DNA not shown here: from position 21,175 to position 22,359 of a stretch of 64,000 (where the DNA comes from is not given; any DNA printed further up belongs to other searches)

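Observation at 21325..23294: Tandem paralogous membrane-tethered HTH proteins immediately upstream of the surface-protein locus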

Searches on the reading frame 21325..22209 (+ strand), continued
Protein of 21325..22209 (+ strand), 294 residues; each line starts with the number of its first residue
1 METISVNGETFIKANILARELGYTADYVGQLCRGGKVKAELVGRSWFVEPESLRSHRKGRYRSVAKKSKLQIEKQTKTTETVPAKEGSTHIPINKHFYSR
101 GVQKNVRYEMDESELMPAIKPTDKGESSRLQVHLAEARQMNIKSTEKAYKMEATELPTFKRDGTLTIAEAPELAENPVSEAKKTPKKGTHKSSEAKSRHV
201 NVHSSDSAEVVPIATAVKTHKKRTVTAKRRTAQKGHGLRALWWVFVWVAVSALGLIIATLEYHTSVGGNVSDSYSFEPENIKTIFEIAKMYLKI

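Call 27: fold_search(model_id=the predicted structure, library=pdb)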
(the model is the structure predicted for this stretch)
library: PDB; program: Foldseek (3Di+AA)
matches with E <= 10: 500; with E <= 0.001: 0
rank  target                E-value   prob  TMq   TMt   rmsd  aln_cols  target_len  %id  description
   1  4j2n_C                6.8e-02  1.00  0.14  0.67   1.8        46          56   28  Crystal Structure of mycobacteriophage Pukovnik Xis (released 2013-10-23)
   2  4j2n_A                6.8e-02  1.00  0.14  0.68   1.9        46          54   28  Crystal Structure of mycobacteriophage Pukovnik Xis (released 2013-10-23)
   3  8dgl_B                1.3e-01  0.97  0.15  0.52   3.1        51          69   24  Crystal Structure of the RdfS Excisionase (released 2022-10-05)
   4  6ama_P                1.4e-01  0.98  0.14  0.63   2.0        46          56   17  Structure of S. coelicolor/S. venezuelae BldC-smeA-ssfA complex to 3.09 Angstrom (released 2018-03-28)
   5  6cmv_C                1.5e-01  0.75  0.15  0.33   6.9        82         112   17  Crystal structure of Archaeal Biofilm Regulator (AbfR2) from Sulfolobus acidocaldarius (released 2018-11-14)
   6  8dgl_A                1.6e-01  0.97  0.15  0.54   2.4        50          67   20  Crystal Structure of the RdfS Excisionase (released 2022-10-05)
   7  5trd_A                1.6e-01  0.72  0.11  0.15   3.0        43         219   16  Structure of RbkR (Riboflavin Kinase) from Thermoplasma acidophilum determined in complex with CTP and its cognate DNA (released 2016-11-23)
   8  6cda                  1.6e-01  0.51  0.13  0.29   5.4        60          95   13  Crystal structure of L34A CzrA in the Zn(II)bound state (released 2018-07-11)
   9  6cmv_B                1.8e-01  0.69  0.15  0.32   7.0        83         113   14  Crystal structure of Archaeal Biofilm Regulator (AbfR2) from Sulfolobus acidocaldarius (released 2018-11-14)
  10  3o3k                  1.8e-01  0.54  0.13  0.33   5.4        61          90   13  Crystal structure of AF1382 from Archaeoglobus fulgidus (released 2010-08-04)
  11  6ama_Y                1.9e-01  0.98  0.17  0.72   2.5        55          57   14  Structure of S. coelicolor/S. venezuelae BldC-smeA-ssfA complex to 3.09 Angstrom (released 2018-03-28)
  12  6ama_H                2.2e-01  0.97  0.13  0.61   2.0        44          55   16  Structure of S. coelicolor/S. venezuelae BldC-smeA-ssfA complex to 3.09 Angstrom (released 2018-03-28)
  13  2vxz                  2.2e-01  0.51  0.11  0.20  10.3        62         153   16  Crystal Structure of hypothetical protein PyrSV_gp04 from Pyrobaculum spherical virus (released 2009-11-17)
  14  6uvu_B                2.3e-01  0.41  0.13  0.27   6.3        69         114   19  Crystal structure of the AntR antimony-specific transcriptional repressor (released 2020-11-04)
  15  6amk_B                2.6e-01  0.97  0.14  0.70   1.8        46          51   13  Structure of Streptomyces venezuelae BldC-whiI opt complex (released 2018-03-28)
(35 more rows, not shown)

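Call 58: search_solved_structures(query=A1, max_evalue=1, show_alignments=2)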
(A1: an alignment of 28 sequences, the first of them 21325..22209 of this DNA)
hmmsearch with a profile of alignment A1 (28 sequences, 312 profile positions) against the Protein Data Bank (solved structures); distinct sequences matched with E-value up to 1: 0.

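Call 61: search_protein_families(library=pfam, alignment_id=A1, max_evalue=0.01)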
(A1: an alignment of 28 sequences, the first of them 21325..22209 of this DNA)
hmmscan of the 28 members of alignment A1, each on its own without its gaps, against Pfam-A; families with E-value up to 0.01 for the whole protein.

A. member 1, window:21325-22209:+ (294 aa): 0 families

B. families by the number of members that match (of 28 scanned): 2 families
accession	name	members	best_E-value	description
PF12728.13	HTH_17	4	0.0035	Helix-turn-helix domain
PF25231.1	DUF7847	1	0.0057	Domain of unknown function (DUF7847)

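Call 94: search_protein_families(library=phrogs, proteins=[window:21325-22209:+], max_evalue=0.01)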
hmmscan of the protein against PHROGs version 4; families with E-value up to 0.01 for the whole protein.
window:21325-22209:+ (294 aa): 0 families
